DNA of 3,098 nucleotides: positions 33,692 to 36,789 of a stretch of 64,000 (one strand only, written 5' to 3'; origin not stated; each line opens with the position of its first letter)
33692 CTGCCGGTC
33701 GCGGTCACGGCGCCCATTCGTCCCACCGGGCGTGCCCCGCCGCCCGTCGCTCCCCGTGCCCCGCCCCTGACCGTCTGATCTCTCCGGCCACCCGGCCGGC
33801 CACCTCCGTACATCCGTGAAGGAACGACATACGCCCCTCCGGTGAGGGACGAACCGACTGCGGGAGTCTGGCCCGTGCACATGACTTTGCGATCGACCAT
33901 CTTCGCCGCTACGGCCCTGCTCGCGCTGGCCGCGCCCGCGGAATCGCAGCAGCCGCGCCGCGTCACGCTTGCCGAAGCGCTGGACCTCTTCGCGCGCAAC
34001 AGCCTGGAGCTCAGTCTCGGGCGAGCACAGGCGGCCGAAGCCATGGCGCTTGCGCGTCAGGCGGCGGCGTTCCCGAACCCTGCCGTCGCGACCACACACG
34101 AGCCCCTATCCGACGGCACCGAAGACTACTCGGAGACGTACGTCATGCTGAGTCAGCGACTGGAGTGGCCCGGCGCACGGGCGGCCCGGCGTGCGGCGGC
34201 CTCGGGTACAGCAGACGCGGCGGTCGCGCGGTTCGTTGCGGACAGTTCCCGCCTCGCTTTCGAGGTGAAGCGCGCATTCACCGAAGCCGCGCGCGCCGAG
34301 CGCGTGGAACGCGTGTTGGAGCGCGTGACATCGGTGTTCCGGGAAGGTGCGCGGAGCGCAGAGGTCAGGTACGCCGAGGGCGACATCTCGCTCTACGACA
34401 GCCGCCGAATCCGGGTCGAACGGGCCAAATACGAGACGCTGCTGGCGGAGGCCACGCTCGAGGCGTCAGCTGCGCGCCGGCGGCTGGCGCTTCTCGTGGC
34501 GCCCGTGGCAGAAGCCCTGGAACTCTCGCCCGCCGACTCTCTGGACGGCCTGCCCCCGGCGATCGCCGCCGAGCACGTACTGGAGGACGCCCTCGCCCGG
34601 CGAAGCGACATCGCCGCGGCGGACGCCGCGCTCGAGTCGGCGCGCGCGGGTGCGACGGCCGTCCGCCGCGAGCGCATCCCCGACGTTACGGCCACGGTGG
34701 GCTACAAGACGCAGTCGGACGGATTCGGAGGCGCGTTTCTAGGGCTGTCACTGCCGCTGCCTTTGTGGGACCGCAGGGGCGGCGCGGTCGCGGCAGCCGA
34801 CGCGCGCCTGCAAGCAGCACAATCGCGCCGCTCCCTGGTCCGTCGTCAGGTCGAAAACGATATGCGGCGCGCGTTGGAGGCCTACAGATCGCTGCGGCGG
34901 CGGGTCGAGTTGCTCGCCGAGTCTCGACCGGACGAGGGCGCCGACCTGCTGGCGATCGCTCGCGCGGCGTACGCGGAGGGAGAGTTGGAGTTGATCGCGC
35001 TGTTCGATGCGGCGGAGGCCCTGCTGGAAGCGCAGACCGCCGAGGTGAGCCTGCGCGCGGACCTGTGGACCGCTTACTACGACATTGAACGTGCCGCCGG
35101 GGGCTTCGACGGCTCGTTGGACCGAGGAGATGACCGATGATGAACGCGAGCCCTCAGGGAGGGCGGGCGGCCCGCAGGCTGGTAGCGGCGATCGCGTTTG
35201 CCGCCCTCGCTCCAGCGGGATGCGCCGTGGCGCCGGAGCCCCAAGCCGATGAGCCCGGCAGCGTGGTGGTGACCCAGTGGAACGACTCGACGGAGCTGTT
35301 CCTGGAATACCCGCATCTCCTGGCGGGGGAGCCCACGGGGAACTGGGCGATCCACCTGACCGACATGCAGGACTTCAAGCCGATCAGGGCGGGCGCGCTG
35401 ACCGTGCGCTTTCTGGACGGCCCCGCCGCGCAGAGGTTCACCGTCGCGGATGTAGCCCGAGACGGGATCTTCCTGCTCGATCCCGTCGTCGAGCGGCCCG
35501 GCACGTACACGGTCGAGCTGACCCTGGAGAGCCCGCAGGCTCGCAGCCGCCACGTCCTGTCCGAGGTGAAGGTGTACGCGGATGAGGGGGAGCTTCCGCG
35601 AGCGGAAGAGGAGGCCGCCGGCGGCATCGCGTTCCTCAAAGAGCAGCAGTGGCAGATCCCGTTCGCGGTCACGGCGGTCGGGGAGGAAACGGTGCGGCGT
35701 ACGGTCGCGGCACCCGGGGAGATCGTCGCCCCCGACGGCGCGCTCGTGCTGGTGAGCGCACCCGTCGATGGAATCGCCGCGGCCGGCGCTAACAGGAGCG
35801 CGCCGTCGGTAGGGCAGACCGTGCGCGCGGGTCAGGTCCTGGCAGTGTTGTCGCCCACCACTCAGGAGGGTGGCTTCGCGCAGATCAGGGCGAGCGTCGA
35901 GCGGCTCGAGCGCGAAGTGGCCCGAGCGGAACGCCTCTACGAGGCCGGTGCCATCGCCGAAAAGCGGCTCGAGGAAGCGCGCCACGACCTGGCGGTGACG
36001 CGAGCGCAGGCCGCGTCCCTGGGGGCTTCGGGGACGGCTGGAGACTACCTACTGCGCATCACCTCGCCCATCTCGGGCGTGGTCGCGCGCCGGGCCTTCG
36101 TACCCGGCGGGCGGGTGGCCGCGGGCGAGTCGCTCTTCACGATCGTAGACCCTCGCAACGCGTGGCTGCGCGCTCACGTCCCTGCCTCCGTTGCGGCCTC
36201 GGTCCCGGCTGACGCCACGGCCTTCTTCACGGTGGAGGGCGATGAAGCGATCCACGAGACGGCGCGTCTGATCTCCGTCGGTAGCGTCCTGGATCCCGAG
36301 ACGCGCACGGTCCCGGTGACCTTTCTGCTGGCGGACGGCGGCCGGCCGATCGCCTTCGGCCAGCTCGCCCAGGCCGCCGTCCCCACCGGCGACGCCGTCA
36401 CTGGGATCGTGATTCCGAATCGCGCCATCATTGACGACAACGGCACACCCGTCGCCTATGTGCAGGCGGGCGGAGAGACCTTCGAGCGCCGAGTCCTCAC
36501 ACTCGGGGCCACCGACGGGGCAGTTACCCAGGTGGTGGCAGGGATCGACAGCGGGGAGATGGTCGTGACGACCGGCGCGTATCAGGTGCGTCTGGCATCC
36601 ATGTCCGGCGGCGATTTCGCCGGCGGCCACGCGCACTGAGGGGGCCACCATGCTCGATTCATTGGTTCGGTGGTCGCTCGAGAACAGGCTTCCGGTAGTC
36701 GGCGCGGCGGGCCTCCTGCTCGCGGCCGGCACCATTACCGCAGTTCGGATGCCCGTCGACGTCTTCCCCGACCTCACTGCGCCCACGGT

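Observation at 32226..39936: Metal-efflux operon sits between an intact tRNA-Val(TAC) and two degenerate direct copies of its 3' half: tandem integrase-less islands?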

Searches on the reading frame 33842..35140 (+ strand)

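Call 7: search_protein_families(library=pfam, proteins=[window:33842-35140:+])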
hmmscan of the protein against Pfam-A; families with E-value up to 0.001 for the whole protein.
window:33842-35140:+ (432 aa): 1 family
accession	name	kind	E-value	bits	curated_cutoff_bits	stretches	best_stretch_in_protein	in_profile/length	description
PF02321.23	OEP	-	8.3e-34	117.5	22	2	245-420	3-187/187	Outer membrane efflux protein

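Call 59: search_protein_families(library=ncbifam, proteins=[window:33842-35140:+], max_evalue=0.01)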
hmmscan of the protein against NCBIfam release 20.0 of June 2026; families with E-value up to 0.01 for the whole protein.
window:33842-35140:+ (432 aa): 3 families
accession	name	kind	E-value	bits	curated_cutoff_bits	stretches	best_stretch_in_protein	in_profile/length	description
TIGR01844.1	type_I_sec_TolC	subfamily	2.1e-17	63.3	225.15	1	97-421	71-399/414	TolC family outer membrane protein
NF045679.1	DiMtlExpIhpA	equivalog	8.9e-09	34.5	650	1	19-408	9-401/424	divalent metal ion exporter subunit IhpA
TIGR01845.1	outer_NodT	subfamily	1.9e-06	27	210.05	1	59-421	89-459/460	efflux transporter outer membrane subunit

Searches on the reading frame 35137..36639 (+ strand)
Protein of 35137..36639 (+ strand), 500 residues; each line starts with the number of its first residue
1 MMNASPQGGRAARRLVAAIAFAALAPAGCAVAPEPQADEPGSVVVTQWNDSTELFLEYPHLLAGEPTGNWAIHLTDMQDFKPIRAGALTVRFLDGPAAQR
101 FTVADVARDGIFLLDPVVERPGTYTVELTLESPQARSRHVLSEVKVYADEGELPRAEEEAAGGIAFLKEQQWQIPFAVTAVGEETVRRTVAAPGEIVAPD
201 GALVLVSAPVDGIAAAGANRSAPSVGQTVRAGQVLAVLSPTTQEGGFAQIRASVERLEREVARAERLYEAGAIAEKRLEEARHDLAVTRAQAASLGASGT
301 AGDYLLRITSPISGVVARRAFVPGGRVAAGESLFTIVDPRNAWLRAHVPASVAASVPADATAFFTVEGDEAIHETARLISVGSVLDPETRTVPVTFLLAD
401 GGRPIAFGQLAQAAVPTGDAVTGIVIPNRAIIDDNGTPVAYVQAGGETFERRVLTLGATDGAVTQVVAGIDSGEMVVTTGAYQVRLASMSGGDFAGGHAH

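Call 7: search_protein_families(library=pfam, proteins=[window:35137-36639:+])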
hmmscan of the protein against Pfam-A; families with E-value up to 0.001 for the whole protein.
window:35137-36639:+ (500 aa): 2 families
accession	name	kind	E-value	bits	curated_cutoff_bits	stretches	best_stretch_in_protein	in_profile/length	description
PF13437.12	HlyD_3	-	2.5e-18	67.2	22.2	1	308-404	2-102/106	HlyD family secretion protein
PF16576.10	HlyD_D23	-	4.1e-17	62.6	30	1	186-396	2-199/214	Barrel-sandwich domain of CusB or HlyD membrane-fusion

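Call 59: search_protein_families(library=ncbifam, proteins=[window:35137-36639:+], max_evalue=0.01)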
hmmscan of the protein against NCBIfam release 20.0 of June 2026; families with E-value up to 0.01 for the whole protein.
window:35137-36639:+ (500 aa): 14 families
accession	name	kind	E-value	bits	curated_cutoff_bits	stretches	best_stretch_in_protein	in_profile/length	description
TIGR01730.1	RND_mfp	subfamily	6e-35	120.7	94.9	1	178-485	3-314/322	efflux RND transporter periplasmic adaptor subunit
TIGR00999.1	8a0102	subfamily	1.7e-29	102.8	319.3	1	226-482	1-268/271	CzcB/NccB family metal efflux transporter periplasmic adaptor subunit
TIGR00998.1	8a0101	subfamily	8.2e-08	31.6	390.8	1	307-347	206-246/334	EmrA/EmrK family multidrug efflux transporter periplasmic adaptor subunit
TIGR01843.1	type_I_hlyD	subfamily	8.7e-07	28.2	208.65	1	226-277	62-113/422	HlyD family type I secretion periplasmic adaptor subunit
NF007303.0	PRK09783.1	subfamily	3.5e-06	25.7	390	1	308-484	217-392/414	copper/silver efflux system membrane fusion protein CusB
NF008589.1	PRK11556.1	equivalog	4.7e-06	25.8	391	1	178-481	61-376/392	MdtA/MuxA family multidrug efflux RND transporter periplasmic adaptor subunit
NF045904.1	RND-peri-MexE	equivalog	1.3e-05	24.3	714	1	246-480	109-356/390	multidrug efflux RND transporter periplasmic adaptor subunit MexE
NF045680.1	DiMtlExpIhpB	equivalog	1.6e-05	24.1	450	1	308-485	140-315/326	divalent metal ion exporter adaptor subunit IhpB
NF008606.0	PRK11578.1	equivalog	2.8e-05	23.4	342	1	248-479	102-363/371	macrolide transporter subunit MacA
NF000272.2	OqxA_adapt_sub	exception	3.7e-05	22.9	835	1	226-489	86-375/391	multidrug efflux RND transporter periplasmic adaptor subunit OqxA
NF033834.1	RND_adapt_MexA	exception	8.5e-05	21.8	750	1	226-484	82-352/373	multidrug efflux RND transporter periplasmic adaptor subunit MexA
NF011715.0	PRK15136.1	equivalog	0.00018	20.3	563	1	307-347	217-257/390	multidrug efflux MFS transporter periplasmic adaptor subunit EmrA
NF002939.0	PRK03598.1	equivalog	0.00038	19.7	393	0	276-349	179-248/332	secretion protein HlyD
NF007785.0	PRK10476.1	equivalog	0.0085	14.9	376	0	274-347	178-250/347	multidrug transporter subunit MdtN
